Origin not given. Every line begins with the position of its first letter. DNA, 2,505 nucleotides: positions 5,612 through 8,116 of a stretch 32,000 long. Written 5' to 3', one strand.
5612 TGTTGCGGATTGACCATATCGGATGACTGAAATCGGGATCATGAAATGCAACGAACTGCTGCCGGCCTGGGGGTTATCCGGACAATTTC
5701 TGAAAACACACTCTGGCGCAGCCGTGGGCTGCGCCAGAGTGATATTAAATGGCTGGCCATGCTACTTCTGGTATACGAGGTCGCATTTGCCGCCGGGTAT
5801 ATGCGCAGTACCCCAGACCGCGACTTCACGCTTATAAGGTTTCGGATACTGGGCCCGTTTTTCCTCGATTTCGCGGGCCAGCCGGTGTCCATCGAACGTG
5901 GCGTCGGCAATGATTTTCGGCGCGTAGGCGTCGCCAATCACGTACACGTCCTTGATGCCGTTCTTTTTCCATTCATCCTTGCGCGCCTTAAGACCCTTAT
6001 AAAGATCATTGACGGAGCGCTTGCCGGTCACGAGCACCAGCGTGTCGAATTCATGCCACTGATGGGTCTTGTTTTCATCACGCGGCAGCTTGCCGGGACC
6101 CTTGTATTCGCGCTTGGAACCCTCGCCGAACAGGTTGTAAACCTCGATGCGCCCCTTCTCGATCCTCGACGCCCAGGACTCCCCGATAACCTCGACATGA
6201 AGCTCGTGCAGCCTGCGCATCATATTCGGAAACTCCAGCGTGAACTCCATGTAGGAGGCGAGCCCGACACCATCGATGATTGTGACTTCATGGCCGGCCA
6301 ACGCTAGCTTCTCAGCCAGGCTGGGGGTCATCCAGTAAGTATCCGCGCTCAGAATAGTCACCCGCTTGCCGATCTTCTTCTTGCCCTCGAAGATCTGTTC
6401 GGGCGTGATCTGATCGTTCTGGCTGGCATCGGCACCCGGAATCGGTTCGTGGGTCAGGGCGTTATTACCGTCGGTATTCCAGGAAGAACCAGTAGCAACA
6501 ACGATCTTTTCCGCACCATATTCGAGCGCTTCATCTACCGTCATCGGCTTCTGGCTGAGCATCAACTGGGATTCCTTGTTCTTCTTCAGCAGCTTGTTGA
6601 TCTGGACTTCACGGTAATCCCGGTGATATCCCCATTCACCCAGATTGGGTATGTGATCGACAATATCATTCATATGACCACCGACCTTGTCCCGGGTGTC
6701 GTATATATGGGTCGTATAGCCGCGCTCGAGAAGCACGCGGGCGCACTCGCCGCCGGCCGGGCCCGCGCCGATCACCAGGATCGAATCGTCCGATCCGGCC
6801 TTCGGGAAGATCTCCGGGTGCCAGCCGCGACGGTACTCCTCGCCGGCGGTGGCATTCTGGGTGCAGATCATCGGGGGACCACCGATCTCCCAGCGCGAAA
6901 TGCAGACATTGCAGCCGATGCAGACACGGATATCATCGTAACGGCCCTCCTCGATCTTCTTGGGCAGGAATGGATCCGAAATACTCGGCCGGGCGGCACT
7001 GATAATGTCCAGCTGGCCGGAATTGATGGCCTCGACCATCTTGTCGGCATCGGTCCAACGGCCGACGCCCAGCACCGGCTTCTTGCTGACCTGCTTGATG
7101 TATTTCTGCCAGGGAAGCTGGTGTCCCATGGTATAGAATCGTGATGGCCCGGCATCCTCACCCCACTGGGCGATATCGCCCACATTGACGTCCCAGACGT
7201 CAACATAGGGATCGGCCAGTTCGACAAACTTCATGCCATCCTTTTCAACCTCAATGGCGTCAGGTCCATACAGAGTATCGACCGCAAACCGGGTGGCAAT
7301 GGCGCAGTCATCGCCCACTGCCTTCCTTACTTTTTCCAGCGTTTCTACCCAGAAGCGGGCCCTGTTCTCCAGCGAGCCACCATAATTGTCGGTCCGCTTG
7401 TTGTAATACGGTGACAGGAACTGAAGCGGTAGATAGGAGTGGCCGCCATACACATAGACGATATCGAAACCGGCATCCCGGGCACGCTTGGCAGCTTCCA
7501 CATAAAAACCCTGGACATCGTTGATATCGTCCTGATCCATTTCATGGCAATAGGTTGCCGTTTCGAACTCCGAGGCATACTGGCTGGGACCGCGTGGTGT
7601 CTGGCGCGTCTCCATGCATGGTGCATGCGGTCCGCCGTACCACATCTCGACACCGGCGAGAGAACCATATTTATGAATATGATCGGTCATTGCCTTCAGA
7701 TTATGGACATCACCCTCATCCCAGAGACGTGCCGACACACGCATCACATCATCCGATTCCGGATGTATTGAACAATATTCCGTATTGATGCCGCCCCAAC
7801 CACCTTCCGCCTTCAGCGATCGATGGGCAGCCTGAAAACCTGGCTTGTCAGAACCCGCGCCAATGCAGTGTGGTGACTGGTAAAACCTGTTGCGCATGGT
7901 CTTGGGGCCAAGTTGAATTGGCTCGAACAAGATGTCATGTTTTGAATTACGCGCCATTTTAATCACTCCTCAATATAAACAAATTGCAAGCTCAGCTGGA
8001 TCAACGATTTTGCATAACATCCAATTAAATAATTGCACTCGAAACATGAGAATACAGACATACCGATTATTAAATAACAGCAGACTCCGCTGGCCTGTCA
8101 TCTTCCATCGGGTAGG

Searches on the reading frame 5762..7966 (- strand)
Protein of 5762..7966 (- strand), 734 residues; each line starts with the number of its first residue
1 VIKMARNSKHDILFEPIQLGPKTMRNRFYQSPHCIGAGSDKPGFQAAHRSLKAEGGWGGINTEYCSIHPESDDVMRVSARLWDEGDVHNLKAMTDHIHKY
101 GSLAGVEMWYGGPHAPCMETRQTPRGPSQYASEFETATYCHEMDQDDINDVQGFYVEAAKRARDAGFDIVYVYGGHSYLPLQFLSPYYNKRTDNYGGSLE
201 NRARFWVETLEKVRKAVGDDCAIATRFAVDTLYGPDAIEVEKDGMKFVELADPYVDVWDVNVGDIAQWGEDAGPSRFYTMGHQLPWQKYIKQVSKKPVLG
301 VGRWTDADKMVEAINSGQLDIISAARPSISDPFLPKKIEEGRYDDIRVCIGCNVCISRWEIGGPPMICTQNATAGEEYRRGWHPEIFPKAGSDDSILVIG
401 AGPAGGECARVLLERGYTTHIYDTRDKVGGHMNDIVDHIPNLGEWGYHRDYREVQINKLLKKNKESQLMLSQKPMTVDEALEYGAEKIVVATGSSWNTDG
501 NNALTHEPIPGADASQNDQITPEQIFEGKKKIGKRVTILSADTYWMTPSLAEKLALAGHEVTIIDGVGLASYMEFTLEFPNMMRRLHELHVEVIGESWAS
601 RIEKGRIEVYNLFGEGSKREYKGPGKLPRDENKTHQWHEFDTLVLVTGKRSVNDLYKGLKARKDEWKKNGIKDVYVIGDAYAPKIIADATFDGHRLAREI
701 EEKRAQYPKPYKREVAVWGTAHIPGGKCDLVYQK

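Call 7: search_protein_families(library=ncbifam, proteins=[window:5762-7966:-])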
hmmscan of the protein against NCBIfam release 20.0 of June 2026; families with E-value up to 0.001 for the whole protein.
window:5762-7966:- (734 aa): 21 families
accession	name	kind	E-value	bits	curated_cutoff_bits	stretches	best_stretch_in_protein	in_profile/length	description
TIGR03997.1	mycofact_OYE_2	equivalog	2.4e-92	310.3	793.15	1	13-700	2-645/645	mycofactocin system FadH/OYE family oxidoreductase 2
NF041087.1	bile_acid_BaiCD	equivalog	1.6e-67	228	825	1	13-700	4-642/642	bile acid Fe-S flavoenzyme BaiCD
NF045599.1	bili_reduct_long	exception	1.4e-58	198.6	750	1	13-699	1-640/641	bilirubin reductase, long form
NF045592.1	bili_reduct_N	equivalog_domain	1.4e-42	146.1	425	1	13-356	2-349/363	bilirubin reductase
NF010047.0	PRK13523.1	equivalog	1.7e-39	135.8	431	1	12-338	4-320/339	NADPH dehydrogenase NamA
NF006101.0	PRK08255.1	equivalog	2.8e-34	118.3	1078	1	7-332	393-724/768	bifunctional salicylyl-CoA 5-hydroxylase/oxidoreductase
TIGR03996.1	mycofact_OYE_1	hypoth_equivalog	4.4e-28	98.2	627.9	1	15-565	4-530/633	mycofactocin system FadH/OYE family oxidoreductase 1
NF007899.0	PRK10605.1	subfamily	1.1e-21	77.6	403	1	10-339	3-338/365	N-ethylmaleimide reductase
NF009410.0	PRK12771.1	subfamily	4.7e-09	35.4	516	1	375-432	120-177/566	NAD(P)-binding protein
NF009409.0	PRK12770.1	subfamily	1.3e-07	31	343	1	393-432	18-57/360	putative glutamate synthase subunit beta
TIGR01317.1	GOGAT_sm_gam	subfamily_domain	3.5e-07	29.4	447.7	1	377-433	127-183/485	glutamate synthase small subunit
NF009408.0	PRK12769.1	equivalog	3.7e-07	28.6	1003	1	378-432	312-366/659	formate-dependent uric acid utilization protein AegA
TIGR03315.1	Se_ygfK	equivalog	4e-07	27.9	835.3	1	375-709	521-844/1012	putative selenate reductase subunit YgfK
TIGR01318.1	gltD_gamma_fam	subfamily_domain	5.4e-07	28.5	482.95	1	376-432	124-180/467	glutamate synthase, small subunit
NF009454.0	PRK12814.1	equivalog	5.6e-07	28.3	916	1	357-434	156-234/657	putative NADPH-dependent glutamate synthase small subunit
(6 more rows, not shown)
